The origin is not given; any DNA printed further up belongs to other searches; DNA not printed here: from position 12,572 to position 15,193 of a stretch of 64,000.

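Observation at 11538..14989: Giant regulator with an unusual domain order, NTPase-TPR then SARP (wHTH+BTAD) at the C-terminus, riddled with frameshifts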

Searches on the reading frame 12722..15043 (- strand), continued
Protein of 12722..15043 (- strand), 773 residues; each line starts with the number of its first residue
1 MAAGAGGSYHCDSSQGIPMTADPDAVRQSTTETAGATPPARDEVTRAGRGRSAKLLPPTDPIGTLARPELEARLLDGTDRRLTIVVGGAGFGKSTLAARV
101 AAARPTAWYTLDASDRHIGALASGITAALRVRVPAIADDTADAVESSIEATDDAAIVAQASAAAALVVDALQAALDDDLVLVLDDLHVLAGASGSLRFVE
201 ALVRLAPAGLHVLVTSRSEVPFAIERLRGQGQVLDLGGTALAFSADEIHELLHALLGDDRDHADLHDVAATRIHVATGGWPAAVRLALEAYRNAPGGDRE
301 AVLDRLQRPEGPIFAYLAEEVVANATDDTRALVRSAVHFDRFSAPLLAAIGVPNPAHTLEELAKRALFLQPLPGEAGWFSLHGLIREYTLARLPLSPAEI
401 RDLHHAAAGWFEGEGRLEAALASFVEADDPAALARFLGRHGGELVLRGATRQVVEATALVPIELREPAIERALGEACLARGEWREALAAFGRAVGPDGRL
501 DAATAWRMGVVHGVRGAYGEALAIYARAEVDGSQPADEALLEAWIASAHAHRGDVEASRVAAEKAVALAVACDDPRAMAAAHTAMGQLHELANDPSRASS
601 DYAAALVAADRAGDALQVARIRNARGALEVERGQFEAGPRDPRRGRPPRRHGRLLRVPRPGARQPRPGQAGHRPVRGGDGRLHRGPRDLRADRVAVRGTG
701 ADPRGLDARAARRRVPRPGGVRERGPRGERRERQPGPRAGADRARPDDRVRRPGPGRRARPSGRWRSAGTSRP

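Call 8: find_encoding_contigs(protein=P0001, flank=5000, max_places=3)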
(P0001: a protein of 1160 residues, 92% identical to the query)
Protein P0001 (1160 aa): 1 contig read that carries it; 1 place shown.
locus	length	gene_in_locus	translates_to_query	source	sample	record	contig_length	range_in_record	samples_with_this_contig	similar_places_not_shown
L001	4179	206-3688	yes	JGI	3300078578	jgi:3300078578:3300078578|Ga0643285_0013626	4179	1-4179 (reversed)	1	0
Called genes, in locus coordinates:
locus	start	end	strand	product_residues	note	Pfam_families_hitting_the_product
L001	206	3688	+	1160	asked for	PF13191:AAA_16, PF25873:WHD_MalT, PF17874:TPR_MalT (faint), PF13424:TPR_12, PF00486:Trans_reg_C (weak), PF03704:BTAD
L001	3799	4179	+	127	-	?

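Call 9: find_encoding_contigs(protein=window:12722-15043:-, flank=10000, max_places=4)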
Protein window:12722-15043:- (773 aa): no gene with exactly this product is on record in the collection.
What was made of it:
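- Tried and rejected: An exact-product look-up for the window's 773-aa ORF found nothing, so the source of the window could not be traced (call 9).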

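Call 14: find_related_loci(query=P0001, collection=genome_contigs, flank=10000)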
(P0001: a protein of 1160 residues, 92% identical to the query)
Query P0001 (1160 aa) in genome_contigs; peptide patterns used: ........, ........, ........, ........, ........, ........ (x = any residue, [..] = any of these).
215 stretches matched a pattern; 86 encode a relative of the query (tblastn E <= 1e-3); the best 80 are kept; 80 distinct loci.
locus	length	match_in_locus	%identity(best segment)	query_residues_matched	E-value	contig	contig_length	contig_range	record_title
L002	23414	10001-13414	84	16-1152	0e+0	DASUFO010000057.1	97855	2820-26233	MAG TPA_asm: Candidatus Limnocylindrales bacterium isolate SMAG_U1381 k141_774734, whole genome shotgun sequence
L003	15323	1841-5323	76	3-1160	0e+0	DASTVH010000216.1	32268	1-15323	MAG TPA_asm: Candidatus Limnocylindrales bacterium isolate SMAG_U2354 k141_1492657, whole genome shotgun sequence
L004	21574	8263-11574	72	46-1146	0e+0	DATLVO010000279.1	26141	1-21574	MAG TPA_asm: Verrucomicrobiia bacterium isolate SMAG_U13194 k141_685137, whole genome shotgun sequence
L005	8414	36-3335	70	46-1145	0e+0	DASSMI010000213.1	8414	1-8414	MAG TPA_asm: Candidatus Limnocylindrales bacterium isolate SMAG_U1194 k141_1459741, whole genome shotgun sequence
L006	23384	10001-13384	71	24-1141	0e+0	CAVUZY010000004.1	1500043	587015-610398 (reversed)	MAG: uncultured Chloroflexia bacterium isolate MFD04212.bin.2.6 genome assembly, contig: contig_3770, whole genome shotg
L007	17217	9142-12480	61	29-1141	0e+0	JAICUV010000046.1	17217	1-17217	MAG: Chloroflexota bacterium isolate GZL_ISSM_2_bin.109 k141_1208961_length_17217_cov_12.3563, whole genome shotgun sequ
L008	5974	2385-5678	60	44-1141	0e+0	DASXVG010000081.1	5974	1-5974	MAG TPA_asm: Candidatus Limnocylindrales bacterium isolate SMAG_U4738 k141_167054, whole genome shotgun sequence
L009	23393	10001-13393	62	7-1141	0e+0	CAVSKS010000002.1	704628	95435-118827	MAG: uncultured Chloroflexia bacterium isolate MFD09206.bin.2.195 genome assembly, contig: contig_2187, whole genome sho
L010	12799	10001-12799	70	47-979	0e+0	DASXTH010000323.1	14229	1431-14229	MAG TPA_asm: Candidatus Limnocylindrales bacterium isolate SMAG_U4687 k141_426376, whole genome shotgun sequence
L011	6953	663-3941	61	49-1141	0e+0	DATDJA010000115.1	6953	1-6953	MAG TPA_asm: Candidatus Limnocylindrales bacterium isolate SMAG_U318 k141_733068, whole genome shotgun sequence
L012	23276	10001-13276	62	50-1141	0e+0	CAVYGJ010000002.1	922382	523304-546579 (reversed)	MAG: uncultured Chloroflexia bacterium isolate MFD00392.bin.2.363 genome assembly, contig: contig_11605, whole genome sh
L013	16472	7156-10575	72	3-1141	0e+0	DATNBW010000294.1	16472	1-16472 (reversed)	MAG TPA_asm: Verrucomicrobiia bacterium isolate SMAG_U11198 k141_617544, whole genome shotgun sequence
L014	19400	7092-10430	57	23-1141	0e+0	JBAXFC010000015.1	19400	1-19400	MAG: Chloroflexota bacterium isolate ELA261 MAG261_15, whole genome shotgun sequence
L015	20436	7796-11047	43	51-1141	0e+0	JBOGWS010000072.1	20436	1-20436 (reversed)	MAG: Actinomycetota bacterium isolate SC-S_metawrap_bin.57 k127_6500022, whole genome shotgun sequence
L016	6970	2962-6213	43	51-1141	0e+0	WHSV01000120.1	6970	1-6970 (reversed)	MAG: Actinomycetota bacterium isolate Dino_bin16 NODE_11722_length_6970_cov_44.4613, whole genome shotgun sequence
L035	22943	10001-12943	39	66-1142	6e-165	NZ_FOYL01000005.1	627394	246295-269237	Lentzea waywayandensis strain DSM 44232, whole genome shotgun sequence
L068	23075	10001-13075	39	62-1141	0e+0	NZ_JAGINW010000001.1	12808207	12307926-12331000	Kibdelosporangium banguiense strain DSM 46670 Ga0451105_01, whole genome shotgun sequence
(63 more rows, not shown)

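Call 21: find_encoding_contigs(protein=P0004, flank=10000, max_places=3)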
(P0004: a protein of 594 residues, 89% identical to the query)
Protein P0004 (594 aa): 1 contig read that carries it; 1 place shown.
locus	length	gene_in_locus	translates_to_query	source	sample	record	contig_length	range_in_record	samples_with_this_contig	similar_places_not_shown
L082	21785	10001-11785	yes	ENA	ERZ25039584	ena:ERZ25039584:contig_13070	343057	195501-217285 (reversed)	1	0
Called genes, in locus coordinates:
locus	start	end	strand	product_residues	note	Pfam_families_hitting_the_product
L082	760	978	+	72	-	PF25583:WCX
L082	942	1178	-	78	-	-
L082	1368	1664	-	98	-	-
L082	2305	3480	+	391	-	PF00246:Peptidase_M14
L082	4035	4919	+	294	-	-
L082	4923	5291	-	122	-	PF04075:F420H2_quin_red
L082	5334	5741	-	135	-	-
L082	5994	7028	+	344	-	-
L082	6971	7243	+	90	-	PF01979:Amidohydro_1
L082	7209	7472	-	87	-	-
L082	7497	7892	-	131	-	PF22746:SHOCT-like_DUF2089-C (weak)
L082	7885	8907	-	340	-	PF13349:DUF4097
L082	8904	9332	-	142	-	PF22747:Zn_ribbon_DUF2089, PF09862:DUF2089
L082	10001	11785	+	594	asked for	PF00515:TPR_1 (faint), PF07719:TPR_2 (faint), PF25873:WHD_MalT, PF13424:TPR_12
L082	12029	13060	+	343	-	PF00486:Trans_reg_C (weak), PF03704:BTAD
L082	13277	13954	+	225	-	PF12840:HTH_20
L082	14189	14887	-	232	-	-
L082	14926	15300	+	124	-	PF07690:MFS_1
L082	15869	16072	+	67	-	-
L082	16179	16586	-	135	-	-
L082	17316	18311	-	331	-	PF04073:tRNA_edit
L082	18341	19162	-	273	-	-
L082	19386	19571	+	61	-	-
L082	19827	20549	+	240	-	PF04851:ResIII, PF00270:DEAD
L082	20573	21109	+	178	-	PF00271:Helicase_C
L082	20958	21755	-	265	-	-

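Call 22: find_encoding_contigs(protein=P0007, flank=10000, max_places=3)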
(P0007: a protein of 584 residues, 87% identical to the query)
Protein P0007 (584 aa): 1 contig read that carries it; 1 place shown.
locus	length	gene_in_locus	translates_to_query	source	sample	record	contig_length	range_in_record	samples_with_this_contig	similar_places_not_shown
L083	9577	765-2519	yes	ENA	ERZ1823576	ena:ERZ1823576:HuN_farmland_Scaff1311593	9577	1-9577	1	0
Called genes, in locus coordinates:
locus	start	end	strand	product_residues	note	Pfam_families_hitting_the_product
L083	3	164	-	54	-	?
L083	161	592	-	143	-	PF22747:Zn_ribbon_DUF2089, PF09862:DUF2089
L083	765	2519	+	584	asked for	PF13191:AAA_16, PF13424:TPR_12 (faint), PF25873:WHD_MalT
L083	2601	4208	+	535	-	PF13181:TPR_8 (faint), PF13424:TPR_12 (weak), PF17874:TPR_MalT (weak), PF13424:TPR_12 (weak), PF00486:Trans_reg_C (weak), PF03704:BTAD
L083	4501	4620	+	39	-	-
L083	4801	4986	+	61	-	-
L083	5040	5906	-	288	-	-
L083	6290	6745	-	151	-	PF04073:tRNA_edit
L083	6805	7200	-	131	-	-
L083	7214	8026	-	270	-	-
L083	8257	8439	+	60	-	-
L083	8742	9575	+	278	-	?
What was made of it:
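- L082 is called as 594 aa plus 343 aa, and L083 as 584 aa plus 535 aa (calls 21, 22).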

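Call 52: search_protein_families(library=pfam, proteins=[L035:9971-12976:+, L068:9986-13081:+, L002:9947-13447:+], max_evalue=0.001)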
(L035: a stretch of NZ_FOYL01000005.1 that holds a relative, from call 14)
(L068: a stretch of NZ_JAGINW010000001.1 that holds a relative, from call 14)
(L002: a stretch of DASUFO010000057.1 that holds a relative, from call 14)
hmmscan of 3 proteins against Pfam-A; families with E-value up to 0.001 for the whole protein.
L035:9971-12976:+ (1001 aa): 5 families
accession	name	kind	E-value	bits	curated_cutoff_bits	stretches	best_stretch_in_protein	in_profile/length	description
PF03704.23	BTAD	-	1.1e-10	42.5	22.1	1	855-988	1-136/146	Bacterial transcriptional activator domain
PF13424.12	TPR_12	-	4.6e-08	33.6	30.1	2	449-515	4-72/77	Tetratricopeptide repeat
PF07719.23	TPR_2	-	1.5e-07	31.4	27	0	529-557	2-30/34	Tetratricopeptide repeat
PF00515.34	TPR_1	-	6.2e-06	26.3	27.8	0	529-556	2-29/34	Tetratricopeptide repeat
PF00486.34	Trans_reg_C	-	0.00013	22.4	26.2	1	782-835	7-59/77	Transcriptional regulatory protein, C terminal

L068:9986-13081:+ (1031 aa): 6 families
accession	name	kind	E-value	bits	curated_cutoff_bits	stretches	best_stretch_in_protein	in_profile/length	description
PF13424.12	TPR_12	-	6e-10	39.6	30.1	1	583-651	4-76/77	Tetratricopeptide repeat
PF03704.23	BTAD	-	1.1e-09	39.3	22.1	1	908-1028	15-136/146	Bacterial transcriptional activator domain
PF13191.12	AAA_16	-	3.7e-09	37.8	32.6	1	20-153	24-166/167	AAA ATPase domain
PF07719.23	TPR_2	-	2e-08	34.2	27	0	392-416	3-27/34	Tetratricopeptide repeat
PF13401.12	AAA_22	-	7.8e-08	33.1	27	1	19-147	4-109/130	AAA domain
PF00515.34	TPR_1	-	2e-07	31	27.8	0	626-650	7-31/34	Tetratricopeptide repeat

L002:9947-13447:+ (1166 aa): 6 families
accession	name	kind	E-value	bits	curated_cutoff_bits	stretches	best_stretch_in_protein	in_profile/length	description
PF13424.12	TPR_12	-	4.1e-13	49.8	30.1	1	621-693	2-76/77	Tetratricopeptide repeat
PF03704.23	BTAD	-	9.9e-13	49.1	22.1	1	1009-1141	1-134/146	Bacterial transcriptional activator domain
PF13191.12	AAA_16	-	2e-07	32.1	32.6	1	78-217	20-166/167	AAA ATPase domain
PF00515.34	TPR_1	-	5.3e-06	26.5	27.8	0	662-688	1-27/34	Tetratricopeptide repeat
PF00486.34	Trans_reg_C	-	2e-05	25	26.2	1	930-985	7-61/77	Transcriptional regulatory protein, C terminal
PF13401.12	AAA_22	-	0.00017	22.3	27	1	82-208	4-107/130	AAA domain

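Call 54: predict_structure(alignment_id=A1)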
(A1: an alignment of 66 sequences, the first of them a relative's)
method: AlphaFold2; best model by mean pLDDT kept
length: 1160 residues; sequences in the alignment: 66
mean_pLDDT: 88.8   pTM: 0.66
mean pLDDT of the five models: 88.8, 88.4, 86.5, 86.2, 86.0
residues with pLDDT >= 90: 829; 70-90: 254; 50-70: 15; < 50: 62
segments of 3 or more residues with pLDDT < 50: 1-45, 1144-1160
pLDDT, mean of each block of 10 residues (from residue 1): 27 29 31 36 51 84 86 94 88 91 95 93 95 92 85 91 95 95 94 94 95 91 87 90 92 80 87 87 88 83 81 74 86 95 96 90 78 89 85 93 97 96 97 97 93 97 95 94 94 86 94 87 94 96 93 91 98 97 95 93 97 94 96 96 95 93 97 96 97 92 97 97 92 88 97 98 87 95 97 97 92 98 96 97 93 97 94 95 95 81 90 90 90 93 93 90 93 94 91 93 92 93 90 92 80 86 96 93 94 95 96 91 95 93 46 36
secondary structure, 60 per line:
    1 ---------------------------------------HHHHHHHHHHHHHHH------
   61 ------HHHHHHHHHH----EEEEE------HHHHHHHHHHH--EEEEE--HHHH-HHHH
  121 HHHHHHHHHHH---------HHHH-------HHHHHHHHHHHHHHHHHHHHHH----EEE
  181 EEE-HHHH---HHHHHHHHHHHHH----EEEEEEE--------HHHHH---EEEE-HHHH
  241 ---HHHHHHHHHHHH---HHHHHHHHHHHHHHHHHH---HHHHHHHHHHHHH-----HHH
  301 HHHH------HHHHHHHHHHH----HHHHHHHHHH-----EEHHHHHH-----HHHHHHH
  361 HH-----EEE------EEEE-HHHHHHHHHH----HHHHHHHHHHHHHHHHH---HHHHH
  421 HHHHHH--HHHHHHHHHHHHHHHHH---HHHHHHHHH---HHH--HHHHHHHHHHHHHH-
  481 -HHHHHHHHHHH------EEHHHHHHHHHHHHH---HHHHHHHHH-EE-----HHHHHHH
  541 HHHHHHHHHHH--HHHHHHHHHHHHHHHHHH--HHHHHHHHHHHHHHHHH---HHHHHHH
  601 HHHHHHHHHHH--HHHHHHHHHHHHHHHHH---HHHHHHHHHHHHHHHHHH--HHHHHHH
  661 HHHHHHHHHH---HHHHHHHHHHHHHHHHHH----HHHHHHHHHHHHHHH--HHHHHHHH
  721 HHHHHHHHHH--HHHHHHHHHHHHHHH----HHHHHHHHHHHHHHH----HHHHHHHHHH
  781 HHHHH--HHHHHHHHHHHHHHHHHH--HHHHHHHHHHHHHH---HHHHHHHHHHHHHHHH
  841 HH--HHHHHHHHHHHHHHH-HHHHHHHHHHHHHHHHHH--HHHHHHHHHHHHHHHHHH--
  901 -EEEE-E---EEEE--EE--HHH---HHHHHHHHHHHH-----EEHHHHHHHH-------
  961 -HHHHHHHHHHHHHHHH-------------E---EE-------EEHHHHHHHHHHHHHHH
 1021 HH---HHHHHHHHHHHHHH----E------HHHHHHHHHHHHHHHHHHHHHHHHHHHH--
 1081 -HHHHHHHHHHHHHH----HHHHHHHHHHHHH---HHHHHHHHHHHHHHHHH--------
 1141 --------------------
elements in order (helices of 4 or more, strands of 3 or more residues): H40-54 H67-76 E81-85 H92-102 E105-109 H112-115 H117-131 H141-144 H152-173 E178-183 H185-188 H192-204 E209-215 H224-228 E232-235 H237-240 H244-255 H259-276 H280-292 H298-304 H311-321 H326-335 H343-348 H354-362 E368-370 E377-380 H382-391 H396-412 H416-426 H429-445 H449-457 H466-479 H482-492 H501-513 H517-525 H534-551 H554-571 H574-590 H594-611 H614-630 H634-651 H654-670 H674-691 H696-710 H713-730 H733-747 H752-766 H771-785 H788-805 H808-821 H825-842 H845-859 H861-878 H881-898 E902-905 E911-914 H927-938 H946-953 H962-977 H1006-1022 H1026-1039 H1051-1078 H1082-1095 H1100-1112 H1116-1132
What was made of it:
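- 12339..13855 (-): About 500 aa of paired-helix (TPR-like) repeats, the presumed arm and sensor domain. The best TPR_12 match is at 12973-13192. The AlphaFold model of P0001 shows continuous helical hairpins over residues 396-898 with pLDDT mostly above 90 (call 54).
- On MalT / LAL STAND regulators: Helical hairpins over residues 396-898 in the model (call 54).
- The AlphaFold model has mean pLDDT 88.8 (call 54).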

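Call 56: fold_search(model_id=the predicted structure, library=pdb)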
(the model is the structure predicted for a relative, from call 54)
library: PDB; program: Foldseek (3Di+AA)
matches with E <= 10: 1604; with E <= 0.001: 276
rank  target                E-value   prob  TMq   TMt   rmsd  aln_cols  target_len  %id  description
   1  6mfv_A                3.0e-14  1.00  0.20  0.32  25.8       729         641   14  Crystal structure of the Signal Transduction ATPase with Numerous Domains (STAND) protein with a tetratricopeptide rep (released 2019-02-20)
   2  8bob_C                8.2e-13  1.00  0.20  0.55  20.3       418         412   25  Structural basis for negative regulation of the maltose system (released 2023-10-18)
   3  6ted_Q                3.1e-08  1.00  0.19  0.23  35.0      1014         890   13  Structure of complete, activated transcription complex Pol II-DSIF-PAF-SPT6 uncovers allosteric elongation activation  (released 2020-07-22)
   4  9hvq_Q                5.7e-08  1.00  0.21  0.26  29.0       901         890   15  Structure of the transcribing Pol II-DSIF-PAF-SPT6-RECQL5 complex (released 2025-07-16)
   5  8fgw_D                5.9e-08  1.00  0.15  0.13  31.6      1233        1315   12  Human IFT-A complex structures provide molecular insights into ciliary transport (released 2023-02-22)
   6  4buj_F                1.1e-07  1.00  0.15  0.13  30.9      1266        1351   10  Crystal structure of the S. cerevisiae Ski2-3-8 complex (released 2013-08-28)
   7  7t7t_A                2.6e-07  1.00  0.20  0.44  17.2       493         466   14  Structure of TSK/BRU1 bound to histone H3.1 (released 2022-03-30)
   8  5a7d_F                3.5e-07  1.00  0.17  0.49  10.1       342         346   16  Tetrameric assembly of LGN with Inscuteable (released 2016-08-03)
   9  4buj_B                4.1e-07  1.00  0.14  0.12  31.2      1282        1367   10  Crystal structure of the S. cerevisiae Ski2-3-8 complex (released 2013-08-28)
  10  8q9t_E                4.7e-07  1.00  0.20  0.21  32.0      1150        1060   11  CryoEM structure of a S. Cerevisiae Ski238 complex bound to RNA (released 2023-11-29)
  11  5a7d_B                5.8e-07  1.00  0.17  0.48  11.7       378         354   17  Tetrameric assembly of LGN with Inscuteable (released 2016-08-03)
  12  5a7d_H                6.5e-07  1.00  0.17  0.48  10.1       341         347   16  Tetrameric assembly of LGN with Inscuteable (released 2016-08-03)
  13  6bq1_B                6.8e-07  1.00  0.21  0.31  28.5       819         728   14  Human PI4KIIIa lipid kinase complex (released 2017-12-13)
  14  5dse_C                8.7e-07  1.00  0.21  0.32  28.0       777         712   14  Crystal Structure of the TTC7B/Hyccin Complex (released 2015-12-02)
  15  9gaw_O                9.0e-07  1.00  0.29  0.43  16.4       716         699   13  High-resolution structure of the Anaphase-promoting complex/cyclosome (APC/C) bound to co-activator Cdh1 (released 2024-08-14)
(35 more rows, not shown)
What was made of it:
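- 13688..14887 (-): MalT-type nucleotide-binding oligomerisation module (residues 53-452 of the repaired protein, numbered from ATG 15043). AAA_16 lies at 14402-14815. It contains Walker A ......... and Walker B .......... Foldseek top hits 6mfv and 8bob (call 56).
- Closest known: PDB 6mfv, a STAND protein with a TPR domain. Same: It is the best structural match of the whole model (Foldseek E 3e-14), covering the NTPase plus TPR part (call 56).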
